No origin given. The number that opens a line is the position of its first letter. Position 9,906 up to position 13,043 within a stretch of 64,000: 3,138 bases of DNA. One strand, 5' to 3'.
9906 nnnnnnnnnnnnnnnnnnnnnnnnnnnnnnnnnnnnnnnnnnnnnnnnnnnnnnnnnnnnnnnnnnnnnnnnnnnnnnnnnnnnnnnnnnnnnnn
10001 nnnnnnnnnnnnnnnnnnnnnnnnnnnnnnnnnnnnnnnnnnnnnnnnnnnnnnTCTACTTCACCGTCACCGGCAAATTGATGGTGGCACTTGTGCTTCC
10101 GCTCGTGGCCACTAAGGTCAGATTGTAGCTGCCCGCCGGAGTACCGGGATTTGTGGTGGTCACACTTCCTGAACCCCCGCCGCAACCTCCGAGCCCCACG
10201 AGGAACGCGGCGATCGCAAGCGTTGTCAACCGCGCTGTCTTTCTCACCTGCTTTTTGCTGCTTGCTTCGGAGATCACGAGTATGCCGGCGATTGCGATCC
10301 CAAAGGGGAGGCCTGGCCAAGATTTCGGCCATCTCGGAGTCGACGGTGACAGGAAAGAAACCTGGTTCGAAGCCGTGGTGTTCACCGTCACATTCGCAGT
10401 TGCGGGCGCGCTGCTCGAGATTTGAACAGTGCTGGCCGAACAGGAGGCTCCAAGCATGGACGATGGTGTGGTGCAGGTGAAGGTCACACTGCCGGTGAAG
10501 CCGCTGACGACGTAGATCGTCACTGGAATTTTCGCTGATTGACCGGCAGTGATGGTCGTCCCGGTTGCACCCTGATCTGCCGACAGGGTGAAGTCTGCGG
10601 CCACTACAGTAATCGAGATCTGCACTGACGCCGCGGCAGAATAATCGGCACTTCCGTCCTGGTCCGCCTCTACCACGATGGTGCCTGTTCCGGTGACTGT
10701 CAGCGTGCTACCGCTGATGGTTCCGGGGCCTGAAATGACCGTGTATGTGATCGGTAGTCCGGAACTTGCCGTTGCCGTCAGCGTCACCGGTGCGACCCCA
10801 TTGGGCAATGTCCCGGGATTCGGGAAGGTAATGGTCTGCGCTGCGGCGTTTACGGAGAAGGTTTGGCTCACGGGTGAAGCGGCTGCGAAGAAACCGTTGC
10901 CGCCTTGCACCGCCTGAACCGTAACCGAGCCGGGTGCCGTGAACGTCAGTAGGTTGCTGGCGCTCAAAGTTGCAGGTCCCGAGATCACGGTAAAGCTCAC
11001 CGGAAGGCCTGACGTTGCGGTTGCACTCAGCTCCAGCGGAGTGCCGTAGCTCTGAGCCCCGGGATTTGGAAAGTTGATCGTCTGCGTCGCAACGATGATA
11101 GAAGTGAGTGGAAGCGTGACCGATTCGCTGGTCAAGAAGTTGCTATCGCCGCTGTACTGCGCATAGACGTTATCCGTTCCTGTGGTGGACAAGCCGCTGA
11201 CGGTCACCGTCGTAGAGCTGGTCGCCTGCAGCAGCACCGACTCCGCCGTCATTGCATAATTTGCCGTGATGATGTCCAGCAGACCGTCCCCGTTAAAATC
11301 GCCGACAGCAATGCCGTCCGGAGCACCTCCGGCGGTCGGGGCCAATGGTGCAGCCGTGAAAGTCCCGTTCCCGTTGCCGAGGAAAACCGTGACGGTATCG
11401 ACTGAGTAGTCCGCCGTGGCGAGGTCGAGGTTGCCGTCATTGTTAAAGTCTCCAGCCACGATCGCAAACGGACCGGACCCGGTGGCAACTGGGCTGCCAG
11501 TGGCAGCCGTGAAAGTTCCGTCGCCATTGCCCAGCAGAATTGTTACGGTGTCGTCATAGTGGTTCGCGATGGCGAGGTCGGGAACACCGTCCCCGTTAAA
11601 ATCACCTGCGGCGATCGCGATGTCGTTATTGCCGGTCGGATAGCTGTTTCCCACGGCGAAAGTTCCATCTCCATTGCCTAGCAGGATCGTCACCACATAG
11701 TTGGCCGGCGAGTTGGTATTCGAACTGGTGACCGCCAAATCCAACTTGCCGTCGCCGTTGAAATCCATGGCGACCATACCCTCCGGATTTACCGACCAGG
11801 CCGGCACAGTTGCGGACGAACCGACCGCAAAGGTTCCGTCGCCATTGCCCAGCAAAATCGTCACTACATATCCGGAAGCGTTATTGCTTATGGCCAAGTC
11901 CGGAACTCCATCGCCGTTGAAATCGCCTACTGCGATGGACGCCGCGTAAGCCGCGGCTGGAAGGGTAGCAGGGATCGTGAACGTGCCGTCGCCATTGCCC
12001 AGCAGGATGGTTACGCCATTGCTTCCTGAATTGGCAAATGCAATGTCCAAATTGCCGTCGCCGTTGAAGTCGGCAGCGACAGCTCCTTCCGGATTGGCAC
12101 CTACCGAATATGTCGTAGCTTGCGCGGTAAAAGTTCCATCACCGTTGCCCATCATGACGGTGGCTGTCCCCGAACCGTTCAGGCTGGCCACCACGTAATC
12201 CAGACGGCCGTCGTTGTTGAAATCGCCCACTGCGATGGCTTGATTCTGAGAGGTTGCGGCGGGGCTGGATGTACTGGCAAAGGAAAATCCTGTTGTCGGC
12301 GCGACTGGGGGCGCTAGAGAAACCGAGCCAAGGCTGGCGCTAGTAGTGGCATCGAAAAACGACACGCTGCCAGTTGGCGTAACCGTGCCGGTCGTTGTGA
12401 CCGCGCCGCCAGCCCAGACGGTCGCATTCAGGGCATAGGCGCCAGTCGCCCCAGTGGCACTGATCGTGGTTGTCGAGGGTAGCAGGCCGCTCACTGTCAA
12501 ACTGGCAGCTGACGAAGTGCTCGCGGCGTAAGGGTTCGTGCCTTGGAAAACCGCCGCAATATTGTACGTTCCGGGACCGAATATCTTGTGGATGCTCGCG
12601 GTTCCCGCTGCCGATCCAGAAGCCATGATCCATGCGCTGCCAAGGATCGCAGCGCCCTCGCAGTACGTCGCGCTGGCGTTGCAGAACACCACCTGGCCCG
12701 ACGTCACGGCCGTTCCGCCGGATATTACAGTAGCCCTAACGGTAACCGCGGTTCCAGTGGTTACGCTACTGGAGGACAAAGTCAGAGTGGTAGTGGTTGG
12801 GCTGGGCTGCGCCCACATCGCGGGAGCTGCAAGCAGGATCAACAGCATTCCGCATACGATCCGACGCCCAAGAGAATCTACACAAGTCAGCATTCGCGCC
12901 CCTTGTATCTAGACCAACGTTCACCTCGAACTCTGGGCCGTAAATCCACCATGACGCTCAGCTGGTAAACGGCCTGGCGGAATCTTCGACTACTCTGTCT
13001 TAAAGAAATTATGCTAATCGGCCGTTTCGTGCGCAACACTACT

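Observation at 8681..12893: Integrin-alpha-like FG-GAP + Ig-like surface protein translationally coupled to a TMTC/DUF1736-like GT-C enzyme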

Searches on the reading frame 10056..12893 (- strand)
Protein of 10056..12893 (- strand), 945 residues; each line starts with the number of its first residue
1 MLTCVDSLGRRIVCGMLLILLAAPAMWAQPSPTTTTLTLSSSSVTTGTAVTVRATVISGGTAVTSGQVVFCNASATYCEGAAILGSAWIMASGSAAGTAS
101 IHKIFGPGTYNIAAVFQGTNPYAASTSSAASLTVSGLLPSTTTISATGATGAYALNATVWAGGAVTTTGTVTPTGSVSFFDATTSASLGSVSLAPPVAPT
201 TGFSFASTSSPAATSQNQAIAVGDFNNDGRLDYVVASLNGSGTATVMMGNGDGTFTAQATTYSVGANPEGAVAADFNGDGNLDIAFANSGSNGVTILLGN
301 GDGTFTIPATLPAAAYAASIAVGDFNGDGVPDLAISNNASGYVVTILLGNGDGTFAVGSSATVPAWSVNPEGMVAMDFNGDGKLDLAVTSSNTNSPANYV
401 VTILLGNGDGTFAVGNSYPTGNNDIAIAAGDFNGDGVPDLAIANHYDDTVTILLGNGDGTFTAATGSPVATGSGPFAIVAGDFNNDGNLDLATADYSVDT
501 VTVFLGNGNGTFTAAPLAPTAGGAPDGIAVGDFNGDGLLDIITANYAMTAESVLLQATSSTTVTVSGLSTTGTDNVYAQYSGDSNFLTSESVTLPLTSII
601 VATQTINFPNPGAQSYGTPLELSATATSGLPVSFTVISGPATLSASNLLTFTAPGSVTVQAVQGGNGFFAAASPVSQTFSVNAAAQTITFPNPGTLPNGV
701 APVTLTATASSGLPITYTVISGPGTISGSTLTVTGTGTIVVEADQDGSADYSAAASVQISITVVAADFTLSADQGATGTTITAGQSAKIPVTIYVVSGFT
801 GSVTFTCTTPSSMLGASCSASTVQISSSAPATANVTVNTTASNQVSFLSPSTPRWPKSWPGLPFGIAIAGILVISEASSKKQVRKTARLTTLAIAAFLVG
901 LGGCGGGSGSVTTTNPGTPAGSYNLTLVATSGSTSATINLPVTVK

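Call 6: search_protein_families(library=pfam, proteins=[window:10056-12893:-], max_evalue=0.01)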
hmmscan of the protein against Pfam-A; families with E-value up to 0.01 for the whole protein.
window:10056-12893:- (945 aa): 5 families
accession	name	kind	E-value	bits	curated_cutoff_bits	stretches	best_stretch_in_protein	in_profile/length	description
PF13517.12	FG-GAP_3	-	2.5e-68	227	26.9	7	275-334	1-60/61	FG-GAP-like repeat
PF01839.29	FG-GAP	-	1.7e-33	114.4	22.1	6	318-344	3-27/37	FG-GAP repeat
PF16640.11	Big_3_5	-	3.5e-13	50.4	35.5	2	37-135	1-88/88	Bacterial Ig-like domain (group 3)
PF12256.14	TcdB_toxin_midN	-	0.00011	22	24.8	0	374-394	31-51/181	Insecticide toxin TcdB middle/N-terminal region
PF21955.1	CarG-like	-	0.0026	18.3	28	0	371-414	3-48/144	Carbapenem resistance protein CarG-like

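Call 7: search_protein_families(library=ncbifam, proteins=[window:10056-12893:-], max_evalue=0.01)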
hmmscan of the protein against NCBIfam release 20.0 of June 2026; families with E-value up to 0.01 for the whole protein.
window:10056-12893:- (945 aa): 3 families
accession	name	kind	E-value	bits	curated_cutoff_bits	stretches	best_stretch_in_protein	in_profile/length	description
NF058595.1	invert_tail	domain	4.9e-20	72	37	1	831-945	1-113/113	lipo-invert putative C-terminal anchoring domain-containing protein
NF047539.1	XAC2610_fam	domain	5.9e-14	52.3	35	0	321-341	2-22/89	XAC2610-related protein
NF052323.1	T9SSA_dep_M6i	equivalog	5.1e-05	21.4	600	0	249-340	768-859/1043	T9SS-dependent M6-like inactivated metalloprotease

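Call 44: find_homologous_proteins(query=window:10059-12893:-, max_evalue=1e-10)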
Query window:10059-12893:- (945 aa): 7992 proteins with E <= 1e-10 among 8000 candidates; the best 120 are listed.
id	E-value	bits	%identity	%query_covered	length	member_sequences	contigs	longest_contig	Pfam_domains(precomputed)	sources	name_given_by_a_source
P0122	0.0e+0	1943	100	100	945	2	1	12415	PF01839.30,PF13517.13,PF16640.12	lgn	-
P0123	0.0e+0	1422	74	100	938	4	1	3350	PF01839.30,PF13517.13,PF16640.12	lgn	-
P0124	0.0e+0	1410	75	94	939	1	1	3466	PF01839.30,PF13517.13,PF16640.12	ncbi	-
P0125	0.0e+0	1364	73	99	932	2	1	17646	PF01839.30,PF13517.13,PF16640.12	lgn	-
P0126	0.0e+0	1300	71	99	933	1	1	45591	PF01839.30,PF13517.13,PF16640.12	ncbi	ncbi:MAG: FG-GAP-like repeat-containing protein [Terriglobales bacterium]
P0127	0.0e+0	1186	66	99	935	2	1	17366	PF01839.30,PF13517.13,PF16640.12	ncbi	-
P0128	0.0e+0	1175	66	98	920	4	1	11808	PF01839.30,PF13517.13,PF16640.12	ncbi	ncbi:MAG: VCBS repeat-containing protein [Terriglobales bacterium]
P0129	0.0e+0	1173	68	93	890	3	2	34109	PF01839.30,PF13517.13,PF16640.12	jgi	jgi:hypothetical protein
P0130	0.0e+0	1167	66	99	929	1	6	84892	PF01839.30,PF13517.13,PF16640.12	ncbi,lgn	-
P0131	0.0e+0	1163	65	99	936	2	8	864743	PF01839.30,PF13517.13,PF16640.12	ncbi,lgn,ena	-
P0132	0.0e+0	1031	62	75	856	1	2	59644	PF01839.30,PF13517.13,PF16640.12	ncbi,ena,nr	ncbi:MAG TPA: VCBS repeat-containing protein [Terriglobales bacterium]|nr:VCBS repeat-containing pro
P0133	0.0e+0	1030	62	75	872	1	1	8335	PF01839.30,PF13517.13,PF16640.12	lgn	-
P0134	0.0e+0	1025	64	70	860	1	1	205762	PF01839.30,PF13517.13,PF16640.12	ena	-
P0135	0.0e+0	1021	66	86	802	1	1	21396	PF01839.30,PF13517.13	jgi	-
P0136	0.0e+0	1017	64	74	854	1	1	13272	PF01839.30,PF13517.13,PF16640.12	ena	-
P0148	3.4e-229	782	54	72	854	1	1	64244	PF01839.30,PF13517.13,PF16640.12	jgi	jgi:hypothetical protein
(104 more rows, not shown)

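Call 45: find_encoding_contigs(protein=P0126, flank=9000, max_places=1)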
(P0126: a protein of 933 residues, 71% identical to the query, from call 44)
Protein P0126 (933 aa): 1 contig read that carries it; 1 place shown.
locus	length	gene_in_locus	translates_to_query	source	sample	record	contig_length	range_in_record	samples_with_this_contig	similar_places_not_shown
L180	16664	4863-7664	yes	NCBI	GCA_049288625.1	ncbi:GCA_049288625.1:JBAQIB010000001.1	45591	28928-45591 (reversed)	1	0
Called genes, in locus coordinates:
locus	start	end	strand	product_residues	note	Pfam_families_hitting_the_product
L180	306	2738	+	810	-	-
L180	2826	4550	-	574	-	-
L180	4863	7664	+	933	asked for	PF16640:Big_3_5, PF13517:FG-GAP_3, PF01839:FG-GAP (weak), PF13517:FG-GAP_3, PF01839:FG-GAP (weak), PF13517:FG-GAP_3, PF01839:FG-GAP (weak)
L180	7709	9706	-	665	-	PF02366:PMT, PF13231:PMT_2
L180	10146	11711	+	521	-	PF00890:FAD_binding_2 (weak), PF01266:DAO (weak), PF01494:FAD_binding_3 (weak), PF01593:Amino_oxidase, PF01946:Thi4 (weak), PF13450:NAD_binding_8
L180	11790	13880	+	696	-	-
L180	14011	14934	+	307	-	-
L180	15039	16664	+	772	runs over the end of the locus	PF13432:TPR_16 (faint), PF07719:TPR_2 (faint), PF13181:TPR_8 (faint), PF00515:TPR_1 (faint), PF13176:TPR_7 (faint), PF13428:TPR_14 (faint), PF13431:TPR_17 (faint)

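Call 46: find_encoding_contigs(protein=P0129, flank=9000, max_places=1)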
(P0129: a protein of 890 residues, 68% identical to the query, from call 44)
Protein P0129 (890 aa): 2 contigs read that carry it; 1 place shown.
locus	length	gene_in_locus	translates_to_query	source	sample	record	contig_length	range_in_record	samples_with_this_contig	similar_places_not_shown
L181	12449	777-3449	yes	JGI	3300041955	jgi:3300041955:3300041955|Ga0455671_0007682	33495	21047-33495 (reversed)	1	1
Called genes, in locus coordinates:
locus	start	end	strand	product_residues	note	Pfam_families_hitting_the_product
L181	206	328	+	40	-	-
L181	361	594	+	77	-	-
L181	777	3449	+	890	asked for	PF16640:Big_3_5, PF13517:FG-GAP_3, PF01839:FG-GAP (weak), PF13517:FG-GAP_3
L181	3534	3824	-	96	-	-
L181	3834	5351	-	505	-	PF07719:TPR_2 (faint), PF13431:TPR_17 (faint), PF14559:TPR_19 (faint)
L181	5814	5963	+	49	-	-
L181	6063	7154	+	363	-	PF09699:Paired_CXXCH_1 (faint)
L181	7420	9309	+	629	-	PF13414:TPR_11 (faint), PF13424:TPR_12 (faint), PF00515:TPR_1 (faint), PF07719:TPR_2 (faint), PF13181:TPR_8 (faint), PF13428:TPR_14 (faint), PF13432:TPR_16 (weak)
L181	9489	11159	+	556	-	-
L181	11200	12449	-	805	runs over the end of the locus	PF14559:TPR_19 (faint), PF00515:TPR_1 (faint), PF07719:TPR_2 (faint), PF13181:TPR_8 (faint), PF13424:TPR_12 (faint), PF13428:TPR_14 (faint), PF13431:TPR_17 (faint), PF13432:TPR_16 (weak)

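Call 47: find_encoding_contigs(protein=P0131, flank=9000, max_places=1)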
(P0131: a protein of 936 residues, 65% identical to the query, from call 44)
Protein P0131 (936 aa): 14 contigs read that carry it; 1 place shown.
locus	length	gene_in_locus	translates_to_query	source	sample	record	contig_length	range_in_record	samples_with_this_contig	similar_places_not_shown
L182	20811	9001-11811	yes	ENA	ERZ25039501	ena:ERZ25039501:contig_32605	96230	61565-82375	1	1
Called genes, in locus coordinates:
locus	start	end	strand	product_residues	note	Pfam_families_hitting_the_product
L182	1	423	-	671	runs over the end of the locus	PF00989:PAS, PF08448:PAS_4, PF13426:PAS_9, PF00989:PAS, PF08447:PAS_3, PF08448:PAS_4, PF13426:PAS_9, PF00512:HisKA, +4 more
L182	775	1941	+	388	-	PF25917:BSH_RND, PF25876:HH_MFP_RND, PF25954:Beta-barrel_RND_2 (faint), PF25944:Beta-barrel_RND, PF25967:RND-MFP_C, PF25989:YknX_C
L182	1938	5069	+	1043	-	PF00873:ACR_tran, PF03176:MMPL (weak), PF02355:SecD_SecF_C (faint)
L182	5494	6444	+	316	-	PF22113:Mtrc-MtrF_II-IV_dom (faint), PF22678:Cytochrom_c_NrfB-like (faint), PF14522:Cytochrome_C7 (faint), PF14537:Cytochrom_c3_2 (faint), PF09699:Paired_CXXCH_1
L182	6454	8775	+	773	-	-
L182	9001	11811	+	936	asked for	PF16640:Big_3_5, PF13517:FG-GAP_3, PF01839:FG-GAP (weak), PF13517:FG-GAP_3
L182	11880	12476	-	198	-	PF13580:SIS_2, PF01380:SIS (weak)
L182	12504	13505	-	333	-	PF00535:Glycos_transf_2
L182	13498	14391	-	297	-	PF01370:Epimerase, PF04321:RmlD_sub_bind, PF16363:GDP_Man_Dehyd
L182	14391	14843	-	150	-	PF04138:GtrA_DPMS_TM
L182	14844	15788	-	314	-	PF13489:Methyltransf_23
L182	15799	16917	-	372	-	PF13489:Methyltransf_23, PF13847:Methyltransf_31 (weak), PF08241:Methyltransf_11 (weak), PF08242:Methyltransf_12, PF13649:Methyltransf_25 (weak)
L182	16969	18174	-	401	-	PF05050:Methyltransf_21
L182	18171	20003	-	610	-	PF02776:TPP_enzyme_N, PF00205:TPP_enzyme_M, PF02775:TPP_enzyme_C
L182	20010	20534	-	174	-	PF12710:HAD (weak), PF00702:Hydrolase, PF08282:Hydrolase_3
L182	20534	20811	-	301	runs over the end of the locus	PF03102:NeuB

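Call 49: find_encoding_contigs(protein=P0130, flank=9000, max_places=1)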
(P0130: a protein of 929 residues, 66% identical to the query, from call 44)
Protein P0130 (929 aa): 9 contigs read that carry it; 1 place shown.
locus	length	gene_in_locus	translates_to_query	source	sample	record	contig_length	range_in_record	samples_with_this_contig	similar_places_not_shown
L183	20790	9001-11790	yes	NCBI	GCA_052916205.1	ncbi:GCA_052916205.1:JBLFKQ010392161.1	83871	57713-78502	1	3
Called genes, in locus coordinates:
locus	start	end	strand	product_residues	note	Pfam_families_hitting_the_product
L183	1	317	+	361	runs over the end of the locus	PF00033:Cytochrome_B, PF13631:Cytochrom_B_N_2, PF00032:Cytochrom_B_C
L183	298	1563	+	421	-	PF09699:Paired_CXXCH_1 (faint), PF14522:Cytochrome_C7 (weak), PF14537:Cytochrom_c3_2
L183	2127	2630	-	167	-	-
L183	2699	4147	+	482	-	PF12895:ANAPC3 (faint), PF13176:TPR_7 (faint), PF14559:TPR_19 (faint), PF13424:TPR_12 (weak), PF00515:TPR_1 (weak), PF07719:TPR_2 (weak), PF13414:TPR_11, PF13424:TPR_12 (weak), +4 more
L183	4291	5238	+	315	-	PF22113:Mtrc-MtrF_II-IV_dom (faint), PF14522:Cytochrome_C7 (faint), PF22678:Cytochrom_c_NrfB-like (faint), PF09699:Paired_CXXCH_1, PF14537:Cytochrom_c3_2 (weak), PF09699:Paired_CXXCH_1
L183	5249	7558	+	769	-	-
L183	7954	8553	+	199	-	-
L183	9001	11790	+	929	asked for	PF16640:Big_3_5, PF13517:FG-GAP_3, PF01839:FG-GAP (weak), PF13517:FG-GAP_3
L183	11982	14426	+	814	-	PF01564:Spermine_synth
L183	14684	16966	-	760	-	PF13424:TPR_12 (faint), PF00515:TPR_1 (faint), PF07719:TPR_2 (faint), PF13181:TPR_8 (faint), PF13414:TPR_11 (faint), PF13428:TPR_14 (faint), PF13431:TPR_17 (faint), PF13432:TPR_16 (faint), +1 more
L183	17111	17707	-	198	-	PF13580:SIS_2, PF01380:SIS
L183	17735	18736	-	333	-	PF00535:Glycos_transf_2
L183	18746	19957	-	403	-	PF05050:Methyltransf_21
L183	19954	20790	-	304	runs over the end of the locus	PF01370:Epimerase, PF04321:RmlD_sub_bind, PF16363:GDP_Man_Dehyd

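Call 50: find_encoding_contigs(protein=P0148, flank=9000, max_places=1)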
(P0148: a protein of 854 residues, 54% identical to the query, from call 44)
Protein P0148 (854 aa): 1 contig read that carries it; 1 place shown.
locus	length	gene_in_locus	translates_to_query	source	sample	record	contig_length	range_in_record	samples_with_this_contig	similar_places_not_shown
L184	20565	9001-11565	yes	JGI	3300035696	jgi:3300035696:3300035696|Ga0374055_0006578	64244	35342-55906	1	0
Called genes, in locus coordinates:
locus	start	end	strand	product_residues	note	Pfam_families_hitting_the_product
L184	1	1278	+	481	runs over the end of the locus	PF03062:MBOAT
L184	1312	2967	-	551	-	PF13414:TPR_11 (faint), PF14559:TPR_19 (faint)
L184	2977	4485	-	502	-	-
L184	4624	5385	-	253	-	PF13424:TPR_12 (faint), PF13428:TPR_14 (faint), PF00515:TPR_1 (faint), PF07719:TPR_2 (faint), PF13174:TPR_6 (faint), PF13181:TPR_8 (faint), PF13432:TPR_16 (faint), PF13414:TPR_11 (weak), +1 more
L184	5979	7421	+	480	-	PF05140:ResB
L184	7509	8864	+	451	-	PF01578:Cytochrom_C_asm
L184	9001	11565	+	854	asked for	PF16640:Big_3_5, PF13517:FG-GAP_3, PF01839:FG-GAP (weak), PF13517:FG-GAP_3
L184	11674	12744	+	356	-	PF00672:HAMP, PF00512:HisKA, PF13581:HATPase_c_2 (faint), PF02518:HATPase_c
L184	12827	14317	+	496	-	PF00072:Response_reg, PF00158:Sigma54_activat, PF14532:Sigma54_activ_2, PF00004:AAA (faint), PF07724:AAA_2 (faint), PF07728:AAA_5 (weak), PF25601:AAA_lid_14, PF02954:HTH_8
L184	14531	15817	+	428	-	PF05201:GlutR_N, PF01488:Shikimate_DH, PF03807:F420_oxidored (weak), PF00745:GlutR_dimer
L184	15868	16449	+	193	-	-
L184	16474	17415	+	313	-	PF00092:VWA (weak), PF13519:VWA_2, PF13768:VWA_3 (weak)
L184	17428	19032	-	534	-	PF00128:Alpha-amylase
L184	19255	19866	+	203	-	PF02545:Maf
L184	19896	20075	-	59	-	PF02416:TatA_B_E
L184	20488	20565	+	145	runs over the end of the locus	PF01814:Hemerythrin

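Call 51: find_encoding_contigs(protein=P0132, flank=9000, max_places=1)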
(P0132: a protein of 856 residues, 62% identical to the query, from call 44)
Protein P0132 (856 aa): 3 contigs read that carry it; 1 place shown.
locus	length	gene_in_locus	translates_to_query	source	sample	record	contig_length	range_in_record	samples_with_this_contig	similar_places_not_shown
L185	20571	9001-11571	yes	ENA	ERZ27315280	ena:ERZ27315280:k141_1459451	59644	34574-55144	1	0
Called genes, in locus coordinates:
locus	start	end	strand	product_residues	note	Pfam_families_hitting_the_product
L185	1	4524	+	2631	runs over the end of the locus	PF01436:NHL (weak), PF01731:Arylesterase (faint), PF06739:SBBP (faint), PF25021:TEN_NHL (faint), PF15780:ASH (faint), PF22073:Cep192_D4 (faint), PF22544:HYDIN_VesB_CFA65-like_Ig (faint), PF01436:NHL (weak)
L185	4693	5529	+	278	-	PF13365:Trypsin_2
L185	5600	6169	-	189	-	-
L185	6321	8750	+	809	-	PF13432:TPR_16 (faint), PF00515:TPR_1 (faint), PF07719:TPR_2 (faint), PF13181:TPR_8 (faint), PF13414:TPR_11 (faint), PF23914:TPR_CcmH_CycH (faint), PF14559:TPR_19 (faint)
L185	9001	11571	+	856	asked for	PF16640:Big_3_5, PF13517:FG-GAP_3, PF01839:FG-GAP (weak), PF13517:FG-GAP_3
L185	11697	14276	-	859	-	PF09586:YfhO (weak)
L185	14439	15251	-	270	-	PF07719:TPR_2 (faint), PF13424:TPR_12 (faint), PF13428:TPR_14 (faint), PF23914:TPR_CcmH_CycH (faint), PF00515:TPR_1 (faint), PF13176:TPR_7 (faint), PF13432:TPR_16, PF13414:TPR_11 (weak), +5 more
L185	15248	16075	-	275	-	PF13231:PMT_2 (weak)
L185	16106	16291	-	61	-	-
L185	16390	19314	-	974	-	PF00486:Trans_reg_C, PF13414:TPR_11 (faint), PF14559:TPR_19 (faint), PF17874:TPR_MalT (weak), PF14938:SNAP (weak), PF13424:TPR_12 (weak), PF17874:TPR_MalT, PF13424:TPR_12, +4 more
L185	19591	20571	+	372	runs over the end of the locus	PF05048:NosD (faint), PF13229:Beta_helix (weak)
